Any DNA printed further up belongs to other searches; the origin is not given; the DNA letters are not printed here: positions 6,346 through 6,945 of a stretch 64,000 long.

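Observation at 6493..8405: Orphan HerA-like DUF87 ATPase tightly coupled to a 100-aa DUF357-like protein, without NurA/Mre11/Rad50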

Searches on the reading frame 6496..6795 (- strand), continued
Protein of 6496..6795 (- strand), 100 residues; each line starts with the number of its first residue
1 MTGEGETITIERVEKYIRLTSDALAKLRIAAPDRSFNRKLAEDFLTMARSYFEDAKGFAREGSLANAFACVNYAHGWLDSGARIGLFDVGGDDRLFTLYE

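Call 33: find_homologous_proteins(query=A3, max_evalue=0.001)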
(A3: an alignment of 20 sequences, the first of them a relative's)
Query A3 (20 sequences) (93 aa, profile of the alignment): 2913 proteins with E <= 0.001 among 3590 candidates; the best 120 are listed.
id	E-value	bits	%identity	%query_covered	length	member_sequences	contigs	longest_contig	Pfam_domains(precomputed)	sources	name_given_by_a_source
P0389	2.7e-35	138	45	96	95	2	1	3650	PF04010.19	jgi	jgi:uncharacterized protein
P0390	9.5e-35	136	42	95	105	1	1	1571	PF04010.19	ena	-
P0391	1.2e-34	136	47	95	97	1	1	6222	PF04010.19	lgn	-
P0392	1.2e-34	136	44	100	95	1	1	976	PF04010.19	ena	-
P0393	1.5e-34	136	41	100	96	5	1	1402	PF04010.19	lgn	-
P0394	1.6e-34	136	43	96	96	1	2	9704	PF04010.19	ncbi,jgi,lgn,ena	-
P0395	1.8e-34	135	47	99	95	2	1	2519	PF04010.19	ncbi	-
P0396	2.0e-34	135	45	94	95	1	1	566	PF04010.19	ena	-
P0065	2.3e-34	135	40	96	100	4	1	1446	PF04010.19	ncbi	-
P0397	2.5e-34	135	41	100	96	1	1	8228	PF04010.19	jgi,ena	-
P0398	2.7e-34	135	42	96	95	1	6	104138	PF04010.19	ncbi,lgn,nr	ncbi:DUF357 domain-containing protein [Candidatus Woesearchaeota archaeon]|nr:DUF357 domain-containi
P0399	3.0e-34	135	40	96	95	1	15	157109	PF04010.19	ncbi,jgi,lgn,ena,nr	ncbi:MAG: DUF357 domain-containing protein [Thermoplasmata archaeon]|jgi:hypothetical protein|nr:DUF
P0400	3.1e-34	135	40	99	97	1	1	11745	PF04010.19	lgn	-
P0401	3.4e-34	135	44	96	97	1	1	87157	PF04010.19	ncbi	ncbi:MAG: DUF357 domain-containing protein [Methanomassiliicoccales archaeon]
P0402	3.6e-34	134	40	97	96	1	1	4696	PF04010.19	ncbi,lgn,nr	ncbi:MAG: DUF357 domain-containing protein [Candidatus Diapherotrites archaeon]|nr:DUF357 domain-con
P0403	4.0e-34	134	43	96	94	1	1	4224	PF04010.19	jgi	-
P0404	4.2e-34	134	43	89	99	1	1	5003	PF04010.19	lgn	-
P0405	4.9e-34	134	43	100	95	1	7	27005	PF04010.19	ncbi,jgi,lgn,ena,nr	ncbi:DUF357 domain-containing protein [Candidatus Woesearchaeota archaeon]|nr:DUF357 domain-containi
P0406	5.2e-34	134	40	96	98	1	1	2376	PF04010.19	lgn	-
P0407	5.3e-34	134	43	96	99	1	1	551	PF04010.19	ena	-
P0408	5.4e-34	134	46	96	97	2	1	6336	PF04010.19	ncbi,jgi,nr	ncbi:MAG: DUF357 domain-containing protein [Methanomassiliicoccales archaeon]|jgi:hypothetical prote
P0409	5.7e-34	134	43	100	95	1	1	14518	PF04010.19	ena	-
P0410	6.2e-34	134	39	96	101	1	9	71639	PF04010.19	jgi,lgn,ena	-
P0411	6.4e-34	134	43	96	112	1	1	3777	PF04010.19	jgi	jgi:uncharacterized protein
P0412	6.6e-34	134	42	99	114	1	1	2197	PF04010.19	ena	-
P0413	7.0e-34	134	41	100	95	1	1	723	PF04010.19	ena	-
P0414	7.0e-34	134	43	96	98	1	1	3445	PF04010.19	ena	-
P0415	7.4e-34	133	40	96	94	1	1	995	PF04010.19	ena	-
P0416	7.5e-34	133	43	99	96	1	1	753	PF04010.19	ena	-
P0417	8.1e-34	133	45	96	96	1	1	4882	PF04010.19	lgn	-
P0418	8.1e-34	133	40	90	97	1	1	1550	PF04010.19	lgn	-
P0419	8.1e-34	133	37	96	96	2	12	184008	PF04010.19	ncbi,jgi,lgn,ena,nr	ncbi:MAG: DUF357 domain-containing protein [Thermoplasmata archaeon]|jgi:hypothetical protein|nr:DUF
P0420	8.2e-34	133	42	99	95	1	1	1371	PF04010.19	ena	-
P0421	8.4e-34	133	44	96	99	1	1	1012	PF04010.19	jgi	-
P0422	8.5e-34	133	44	96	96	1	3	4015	PF04010.19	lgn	-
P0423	8.5e-34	133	43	99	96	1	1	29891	PF04010.19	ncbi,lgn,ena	-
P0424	8.5e-34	133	47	96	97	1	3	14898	PF04010.19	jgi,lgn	jgi:hypothetical protein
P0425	8.8e-34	133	40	96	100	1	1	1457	PF04010.19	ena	-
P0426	8.9e-34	133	37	96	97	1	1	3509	PF04010.19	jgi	jgi:hypothetical protein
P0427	9.1e-34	133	38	96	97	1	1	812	PF04010.19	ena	-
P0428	9.1e-34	133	41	99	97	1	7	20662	PF04010.19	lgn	-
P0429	9.3e-34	133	50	65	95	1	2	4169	PF04010.19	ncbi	-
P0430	9.5e-34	133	45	96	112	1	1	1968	PF04010.19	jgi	jgi:uncharacterized protein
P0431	9.5e-34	133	38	96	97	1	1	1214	PF04010.19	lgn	-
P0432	9.6e-34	133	42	99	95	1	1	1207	PF04010.19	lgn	-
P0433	9.7e-34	133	43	96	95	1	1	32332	PF04010.19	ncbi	-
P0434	1.0e-33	133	44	96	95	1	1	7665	PF04010.19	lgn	-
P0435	1.0e-33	133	43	96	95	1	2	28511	PF04010.19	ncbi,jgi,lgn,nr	ncbi:DUF357 domain-containing protein [Candidatus Woesearchaeota archaeon]|nr:DUF357 domain-containi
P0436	1.1e-33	133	45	99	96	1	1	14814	PF04010.19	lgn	-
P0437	1.1e-33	133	44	100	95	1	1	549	PF04010.19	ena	-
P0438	1.1e-33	133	39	96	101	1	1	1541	PF04010.19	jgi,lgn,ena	-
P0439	1.1e-33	133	38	96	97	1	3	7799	PF04010.19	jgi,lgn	jgi:hypothetical protein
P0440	1.1e-33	133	38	96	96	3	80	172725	PF04010.19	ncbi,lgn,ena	ncbi:MAG: DUF357 domain-containing protein [Thermoplasmata archaeon]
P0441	1.1e-33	133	45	100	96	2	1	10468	PF04010.19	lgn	-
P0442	1.1e-33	133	39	96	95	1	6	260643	PF04010.19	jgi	-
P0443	1.1e-33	133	40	100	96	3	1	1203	PF04010.19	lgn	-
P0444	1.2e-33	133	43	96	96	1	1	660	PF04010.19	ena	-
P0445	1.2e-33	133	42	96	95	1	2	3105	PF04010.19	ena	-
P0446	1.2e-33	133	42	99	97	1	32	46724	PF04010.19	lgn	-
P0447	1.3e-33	133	37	96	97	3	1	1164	PF04010.19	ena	-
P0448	1.3e-33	133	43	96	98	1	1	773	PF04010.19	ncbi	-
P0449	1.3e-33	133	42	96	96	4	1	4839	PF04010.19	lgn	-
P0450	1.3e-33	133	40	99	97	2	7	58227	PF04010.19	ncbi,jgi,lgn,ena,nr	ncbi:MAG: DUF357 domain-containing protein [Candidatus Methanomethylophilaceae archaeon]|nr:DUF357 d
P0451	1.3e-33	133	43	100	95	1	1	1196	PF04010.19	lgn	-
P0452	1.5e-33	132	43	96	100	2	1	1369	PF04010.19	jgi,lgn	jgi:hypothetical protein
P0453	1.5e-33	132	43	99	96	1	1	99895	PF04010.19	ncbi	ncbi:MAG: DUF357 domain-containing protein [Nanoarchaeota archaeon]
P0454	1.5e-33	132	44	94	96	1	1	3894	PF04010.19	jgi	jgi:hypothetical protein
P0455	1.5e-33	132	43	96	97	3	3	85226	PF04010.19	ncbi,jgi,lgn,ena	-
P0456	1.5e-33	132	40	96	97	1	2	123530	PF04010.19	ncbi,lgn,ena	-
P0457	1.6e-33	132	44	94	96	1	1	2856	PF04010.19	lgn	-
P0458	1.6e-33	132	45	96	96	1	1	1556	PF04010.19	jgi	-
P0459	1.7e-33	132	38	96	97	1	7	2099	PF04010.19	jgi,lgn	jgi:hypothetical protein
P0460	1.8e-33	132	43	96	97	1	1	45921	PF04010.19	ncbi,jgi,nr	ncbi:MAG: DUF357 domain-containing protein [Candidatus Methanoplasma sp.]|jgi:hypothetical protein|n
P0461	1.8e-33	132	46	100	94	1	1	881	PF04010.19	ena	-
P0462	1.8e-33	132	46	100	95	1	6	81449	PF04010.19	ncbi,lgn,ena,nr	ncbi:DUF357 domain-containing protein [Candidatus Woesearchaeota archaeon]|nr:DUF357 domain-containi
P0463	1.8e-33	132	43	94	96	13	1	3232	PF04010.19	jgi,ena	-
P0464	1.8e-33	132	40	96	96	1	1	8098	PF04010.19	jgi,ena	-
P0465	1.8e-33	132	43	99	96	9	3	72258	PF04010.19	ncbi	ncbi:MAG: DUF357 domain-containing protein [Candidatus Woesearchaeota archaeon]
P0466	1.9e-33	132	38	96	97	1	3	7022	PF04010.19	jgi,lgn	jgi:hypothetical protein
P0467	1.9e-33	132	43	90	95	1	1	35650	PF04010.19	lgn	-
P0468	2.0e-33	132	44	96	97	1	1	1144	PF04010.19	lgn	-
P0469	2.0e-33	132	41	94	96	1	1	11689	PF04010.19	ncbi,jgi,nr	ncbi:DUF357 domain-containing protein [Candidatus Woesearchaeota archaeon]|nr:DUF357 domain-containi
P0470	2.1e-33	132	44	96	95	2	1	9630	PF04010.19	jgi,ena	-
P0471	2.3e-33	132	45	94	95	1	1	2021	PF04010.19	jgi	jgi:hypothetical protein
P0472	2.3e-33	132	42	96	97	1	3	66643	PF04010.19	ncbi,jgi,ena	ncbi:MAG: DUF357 domain-containing protein [Thermoplasmata archaeon]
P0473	2.4e-33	132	39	90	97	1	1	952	PF04010.19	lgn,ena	-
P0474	2.4e-33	132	43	94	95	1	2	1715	PF04010.19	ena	-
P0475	2.4e-33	132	39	99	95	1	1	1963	PF04010.19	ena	-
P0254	2.4e-33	132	37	100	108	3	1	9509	PF04010.19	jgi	-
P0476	2.4e-33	132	42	100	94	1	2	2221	PF04010.19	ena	-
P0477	2.5e-33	132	40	96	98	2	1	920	PF04010.19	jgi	-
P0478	2.6e-33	132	41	94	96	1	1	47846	PF04010.19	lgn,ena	-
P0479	2.6e-33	132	42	96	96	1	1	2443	PF04010.19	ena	-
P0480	2.6e-33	132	40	96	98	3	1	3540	PF04010.19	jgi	jgi:hypothetical protein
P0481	2.7e-33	132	40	99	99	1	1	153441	PF04010.19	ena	-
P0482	2.8e-33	132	41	100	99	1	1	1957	PF04010.19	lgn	-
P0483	2.8e-33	132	38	96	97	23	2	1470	PF04010.19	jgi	jgi:hypothetical protein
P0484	2.9e-33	132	42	97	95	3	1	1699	PF04010.19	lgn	-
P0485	2.9e-33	132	43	96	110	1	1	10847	PF04010.19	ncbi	-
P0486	3.0e-33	132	40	90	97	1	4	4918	PF04010.19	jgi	jgi:hypothetical protein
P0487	3.0e-33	132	38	96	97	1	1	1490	PF04010.19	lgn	-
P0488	3.0e-33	132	42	96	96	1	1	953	PF04010.19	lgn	-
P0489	3.1e-33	131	40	96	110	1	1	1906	PF04010.19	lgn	-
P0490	3.1e-33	131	40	100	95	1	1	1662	PF04010.19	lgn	-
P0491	3.1e-33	131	40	96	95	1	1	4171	PF04010.19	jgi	jgi:hypothetical protein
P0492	3.1e-33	131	39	100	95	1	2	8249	PF04010.19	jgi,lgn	-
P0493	3.2e-33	131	47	82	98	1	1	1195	PF04010.19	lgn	-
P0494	3.3e-33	131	40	99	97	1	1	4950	PF04010.19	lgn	-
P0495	3.4e-33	131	50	62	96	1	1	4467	PF04010.19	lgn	-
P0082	3.4e-33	131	43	96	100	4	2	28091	PF04010.19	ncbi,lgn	-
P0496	3.5e-33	131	40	96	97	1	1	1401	PF04010.19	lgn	-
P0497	3.5e-33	131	40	94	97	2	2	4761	PF04010.19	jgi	-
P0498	3.6e-33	131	45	96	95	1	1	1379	PF04010.19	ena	-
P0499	3.8e-33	131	47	89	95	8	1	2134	PF04010.19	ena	-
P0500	3.8e-33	131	41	100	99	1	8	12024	PF04010.19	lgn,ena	-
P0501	3.9e-33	131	41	94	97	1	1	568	PF04010.19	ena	-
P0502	3.9e-33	131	41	99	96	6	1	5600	PF04010.19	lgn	-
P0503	4.1e-33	131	41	100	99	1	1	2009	PF04010.19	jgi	-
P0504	4.2e-33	131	41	99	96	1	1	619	PF04010.19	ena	-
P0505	4.2e-33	131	39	94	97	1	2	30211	PF04010.19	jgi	jgi:hypothetical protein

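Call 34: find_encoding_contigs(protein=P0398, flank=5000, max_places=1)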
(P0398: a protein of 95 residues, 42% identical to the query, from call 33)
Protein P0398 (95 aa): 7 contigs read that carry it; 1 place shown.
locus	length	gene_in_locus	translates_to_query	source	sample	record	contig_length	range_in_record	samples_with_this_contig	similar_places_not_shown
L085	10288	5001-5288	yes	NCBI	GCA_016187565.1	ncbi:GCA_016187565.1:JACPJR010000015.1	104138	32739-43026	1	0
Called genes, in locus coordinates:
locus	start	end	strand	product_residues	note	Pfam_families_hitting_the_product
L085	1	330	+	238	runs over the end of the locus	PF01172:SBDS_N, PF09377:SBDS_domain_II, PF20268:SBDS_C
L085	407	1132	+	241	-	PF14382:ECR1_N (weak), PF22625:ECR1_N_2 (weak), PF21266:S1_RRP4, PF00013:KH_1, PF15985:KH_6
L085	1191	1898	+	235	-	PF01138:RNase_PH, PF03725:RNase_PH_C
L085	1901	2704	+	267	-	PF01138:RNase_PH, PF03725:RNase_PH_C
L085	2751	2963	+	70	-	PF01192:RNA_pol_Rpb6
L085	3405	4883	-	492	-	PF02954:HTH_8 (faint)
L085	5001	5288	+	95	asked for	PF04010:DUF357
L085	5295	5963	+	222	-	PF00590:TP_methylase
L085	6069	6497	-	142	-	-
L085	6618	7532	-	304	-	PF02661:Fic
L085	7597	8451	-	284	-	PF00391:PEP-utilizers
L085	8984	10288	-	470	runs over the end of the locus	PF00391:PEP-utilizers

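Call 35: find_encoding_contigs(protein=P0399, flank=5000, max_places=1)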
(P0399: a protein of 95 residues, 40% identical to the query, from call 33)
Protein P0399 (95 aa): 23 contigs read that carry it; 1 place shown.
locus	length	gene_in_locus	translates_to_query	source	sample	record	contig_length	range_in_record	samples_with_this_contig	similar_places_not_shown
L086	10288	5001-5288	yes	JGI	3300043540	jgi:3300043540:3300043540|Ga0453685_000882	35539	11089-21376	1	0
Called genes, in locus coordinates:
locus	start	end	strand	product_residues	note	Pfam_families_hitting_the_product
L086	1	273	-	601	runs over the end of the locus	PF00012:HSP70, PF06723:MreB_Mbl, PF00012:HSP70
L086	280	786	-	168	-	PF01025:GrpE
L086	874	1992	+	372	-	PF07885:Ion_trans_2, PF02254:TrkA_N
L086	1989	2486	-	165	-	PF02572:CobA_CobO_BtuR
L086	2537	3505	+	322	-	PF01699:Na_Ca_ex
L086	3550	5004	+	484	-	PF01935:DUF87, PF05872:HerA_C (weak), PF12846:AAA_10 (faint)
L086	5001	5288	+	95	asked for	PF04010:DUF357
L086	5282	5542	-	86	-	-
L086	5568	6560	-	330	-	PF18093:Trm5_N, PF25133:TYW2_N_2, PF02475:TRM5-TYW2_MTfase, PF05175:MTS (weak)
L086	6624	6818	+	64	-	PF12797:Fer4_2 (weak), PF12837:Fer4_6 (weak), PF13237:Fer4_10, PF00037:Fer4 (weak), PF14697:Fer4_21, PF12800:Fer4_4 (faint), PF12838:Fer4_7 (weak), PF13187:Fer4_9 (weak)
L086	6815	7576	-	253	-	PF01989:AcnX_swivel_put, PF00293:NUDIX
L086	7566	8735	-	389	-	PF04412:AcnX, PF28403:AcnX_2nd, PF28406:AcnX_3rd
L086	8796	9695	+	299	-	PF02272:DHHA1 (weak)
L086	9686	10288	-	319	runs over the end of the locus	PF01467:CTP_transf_like, PF01931:NTPase_I-T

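Call 36: find_encoding_contigs(protein=P0442, flank=5000, max_places=1)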
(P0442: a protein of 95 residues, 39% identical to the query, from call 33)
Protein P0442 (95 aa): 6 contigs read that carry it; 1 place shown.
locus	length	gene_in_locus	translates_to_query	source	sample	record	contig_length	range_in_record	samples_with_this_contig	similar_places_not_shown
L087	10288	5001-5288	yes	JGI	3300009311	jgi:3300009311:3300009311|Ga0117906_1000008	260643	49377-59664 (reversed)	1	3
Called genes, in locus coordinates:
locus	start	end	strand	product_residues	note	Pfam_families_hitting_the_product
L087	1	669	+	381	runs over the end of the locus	-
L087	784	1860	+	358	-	-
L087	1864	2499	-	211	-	-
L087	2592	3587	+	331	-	PF00044:Gp_dh_N, PF02800:Gp_dh_C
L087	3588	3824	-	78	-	-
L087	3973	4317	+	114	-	PF01176:eIF-1a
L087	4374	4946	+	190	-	-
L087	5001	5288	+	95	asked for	PF04010:DUF357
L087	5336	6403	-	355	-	PF00091:Tubulin, PF12327:FtsZ_C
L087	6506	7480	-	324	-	PF08068:DKCLD, PF01509:TruB_N, PF21238:Pus10_C, PF26292:PUA_elF2D (faint), PF16198:TruB_C_2, PF01472:PUA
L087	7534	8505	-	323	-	PF02540:NAD_synthase (faint), PF00733:Asn_synthase (faint), PF01171:ATP_bind_3 (weak), PF00958:GMP_synt_C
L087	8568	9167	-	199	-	PF01198:Ribosomal_L31e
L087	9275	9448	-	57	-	-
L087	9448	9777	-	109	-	PF01984:dsDNA_bind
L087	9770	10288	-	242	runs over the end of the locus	PF01090:Ribosomal_S19e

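Call 37: find_encoding_contigs(protein=P0453, flank=5000, max_places=1)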
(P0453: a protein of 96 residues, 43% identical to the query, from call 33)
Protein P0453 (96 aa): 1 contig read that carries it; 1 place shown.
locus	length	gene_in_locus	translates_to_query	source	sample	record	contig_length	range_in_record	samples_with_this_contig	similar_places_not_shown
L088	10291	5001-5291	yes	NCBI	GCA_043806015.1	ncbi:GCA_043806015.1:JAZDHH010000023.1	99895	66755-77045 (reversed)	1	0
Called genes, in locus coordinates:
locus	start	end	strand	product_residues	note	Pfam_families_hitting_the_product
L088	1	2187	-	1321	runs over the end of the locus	PF19077:Big_13 (faint)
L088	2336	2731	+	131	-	-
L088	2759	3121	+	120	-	-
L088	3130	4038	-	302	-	PF01073:3Beta_HSD, PF01370:Epimerase, PF04321:RmlD_sub_bind, PF16363:GDP_Man_Dehyd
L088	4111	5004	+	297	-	PF01734:Patatin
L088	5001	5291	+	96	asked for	PF04010:DUF357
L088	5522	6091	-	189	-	-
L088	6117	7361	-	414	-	PF01566:Nramp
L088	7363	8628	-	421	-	PF05239:PRC (weak), PF03448:MgtE_N, PF00571:CBS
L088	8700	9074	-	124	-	PF24709:DUF7670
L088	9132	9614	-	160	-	-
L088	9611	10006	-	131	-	PF24709:DUF7670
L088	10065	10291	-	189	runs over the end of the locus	PF28474:DUF8412, PF13376:OmdA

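Call 38: find_encoding_contigs(protein=P0419, flank=5000, max_places=1)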
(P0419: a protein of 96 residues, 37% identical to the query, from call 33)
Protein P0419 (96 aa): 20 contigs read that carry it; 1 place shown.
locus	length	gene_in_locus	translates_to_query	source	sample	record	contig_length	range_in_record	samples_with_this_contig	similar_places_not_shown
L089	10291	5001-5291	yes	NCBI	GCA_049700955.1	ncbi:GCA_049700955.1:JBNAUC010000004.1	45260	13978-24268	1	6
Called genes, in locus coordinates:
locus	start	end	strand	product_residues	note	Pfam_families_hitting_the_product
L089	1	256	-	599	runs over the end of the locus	PF00012:HSP70, PF06723:MreB_Mbl, PF00012:HSP70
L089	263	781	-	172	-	PF01025:GrpE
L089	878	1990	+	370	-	PF07885:Ion_trans_2, PF02254:TrkA_N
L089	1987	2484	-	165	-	PF02572:CobA_CobO_BtuR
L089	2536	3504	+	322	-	PF01699:Na_Ca_ex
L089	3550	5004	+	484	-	PF01935:DUF87, PF05872:HerA_C (weak)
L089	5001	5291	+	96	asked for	PF04010:DUF357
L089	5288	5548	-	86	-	-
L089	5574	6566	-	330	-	PF18093:Trm5_N, PF25133:TYW2_N_2, PF02475:TRM5-TYW2_MTfase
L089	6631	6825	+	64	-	PF13484:Fer4_16 (faint), PF12797:Fer4_2 (weak), PF12837:Fer4_6 (weak), PF13237:Fer4_10, PF00037:Fer4 (weak), PF14697:Fer4_21, PF12838:Fer4_7 (weak), PF13187:Fer4_9 (weak), +1 more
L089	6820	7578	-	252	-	PF01989:AcnX_swivel_put, PF00293:NUDIX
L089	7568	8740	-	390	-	PF04412:AcnX, PF28403:AcnX_2nd, PF28406:AcnX_3rd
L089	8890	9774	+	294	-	PF02272:DHHA1 (weak)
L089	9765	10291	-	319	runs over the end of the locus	PF01467:CTP_transf_like, PF01931:NTPase_I-T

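Call 39: find_encoding_contigs(protein=P0440, flank=5000, max_places=1)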
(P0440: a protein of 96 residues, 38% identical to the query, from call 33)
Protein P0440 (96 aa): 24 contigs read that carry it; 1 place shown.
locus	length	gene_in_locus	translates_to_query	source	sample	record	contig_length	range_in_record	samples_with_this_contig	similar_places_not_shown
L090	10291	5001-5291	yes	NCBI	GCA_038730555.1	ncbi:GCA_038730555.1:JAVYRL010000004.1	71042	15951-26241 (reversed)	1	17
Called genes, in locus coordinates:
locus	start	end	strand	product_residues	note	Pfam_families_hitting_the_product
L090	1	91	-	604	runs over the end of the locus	PF00012:HSP70, PF06723:MreB_Mbl, PF00012:HSP70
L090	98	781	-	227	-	PF01025:GrpE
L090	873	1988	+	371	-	PF07885:Ion_trans_2, PF02254:TrkA_N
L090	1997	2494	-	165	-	PF02572:CobA_CobO_BtuR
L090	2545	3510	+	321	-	PF01699:Na_Ca_ex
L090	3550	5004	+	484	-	PF01935:DUF87, PF05872:HerA_C (weak)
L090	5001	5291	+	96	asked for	PF04010:DUF357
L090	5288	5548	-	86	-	-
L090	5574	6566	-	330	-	PF18093:Trm5_N, PF25133:TYW2_N_2, PF02475:TRM5-TYW2_MTfase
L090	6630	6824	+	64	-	PF12797:Fer4_2 (weak), PF12837:Fer4_6 (weak), PF13237:Fer4_10, PF00037:Fer4 (weak), PF14697:Fer4_21, PF12800:Fer4_4 (faint), PF12838:Fer4_7 (weak), PF13187:Fer4_9 (weak)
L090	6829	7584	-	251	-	PF01989:AcnX_swivel_put, PF00293:NUDIX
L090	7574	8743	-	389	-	PF04412:AcnX, PF28403:AcnX_2nd, PF28406:AcnX_3rd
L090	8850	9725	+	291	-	PF02272:DHHA1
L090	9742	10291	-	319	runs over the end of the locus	PF01467:CTP_transf_like, PF01931:NTPase_I-T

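Call 40: find_encoding_contigs(protein=P0481, flank=5000, max_places=1)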
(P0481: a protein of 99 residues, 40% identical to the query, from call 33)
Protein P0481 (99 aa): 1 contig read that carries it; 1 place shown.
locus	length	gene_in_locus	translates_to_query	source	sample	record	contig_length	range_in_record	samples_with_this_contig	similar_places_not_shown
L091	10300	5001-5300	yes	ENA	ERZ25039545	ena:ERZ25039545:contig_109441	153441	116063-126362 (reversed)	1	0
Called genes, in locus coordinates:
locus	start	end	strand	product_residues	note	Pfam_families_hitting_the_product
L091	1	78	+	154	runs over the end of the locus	PF14622:Ribonucleas_3_3, PF00636:Ribonuclease_3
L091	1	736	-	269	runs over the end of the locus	PF03129:HGTP_anticodon (weak)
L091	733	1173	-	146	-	PF00587:tRNA-synt_2b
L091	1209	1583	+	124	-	-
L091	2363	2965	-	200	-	PF13793:Pribosyltran_N (faint), PF00156:Pribosyltran, PF14572:Pribosyl_synth (weak)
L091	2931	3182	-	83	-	PF13793:Pribosyltran_N (weak)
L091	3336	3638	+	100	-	-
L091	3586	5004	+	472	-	PF01935:DUF87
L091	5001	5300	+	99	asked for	PF04010:DUF357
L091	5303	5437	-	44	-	-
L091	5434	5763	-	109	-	-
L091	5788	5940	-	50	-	-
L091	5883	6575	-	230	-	-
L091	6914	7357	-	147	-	PF02441:Flavoprotein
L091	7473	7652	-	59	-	-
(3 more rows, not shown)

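Call 63: predict_structure(alignment_id=A5)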
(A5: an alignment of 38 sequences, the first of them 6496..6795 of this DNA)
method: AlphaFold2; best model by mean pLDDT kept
length: 100 residues; sequences in the alignment: 38
mean_pLDDT: 89.9   pTM: 0.81
mean pLDDT of the five models: 89.9, 89.8, 89.6, 87.6, 87.2
residues with pLDDT >= 90: 79; 70-90: 12; 50-70: 5; < 50: 4
segments of 3 or more residues with pLDDT < 50: 1-4
pLDDT, mean of each block of 10 residues (from residue 1): 63 95 95 93 98 98 97 96 92 72
secondary structure, 60 per line:
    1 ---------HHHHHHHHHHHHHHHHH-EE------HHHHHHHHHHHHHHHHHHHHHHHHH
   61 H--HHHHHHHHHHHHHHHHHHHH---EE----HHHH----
elements in order: H10-26 H36-61 H64-83 H93-96
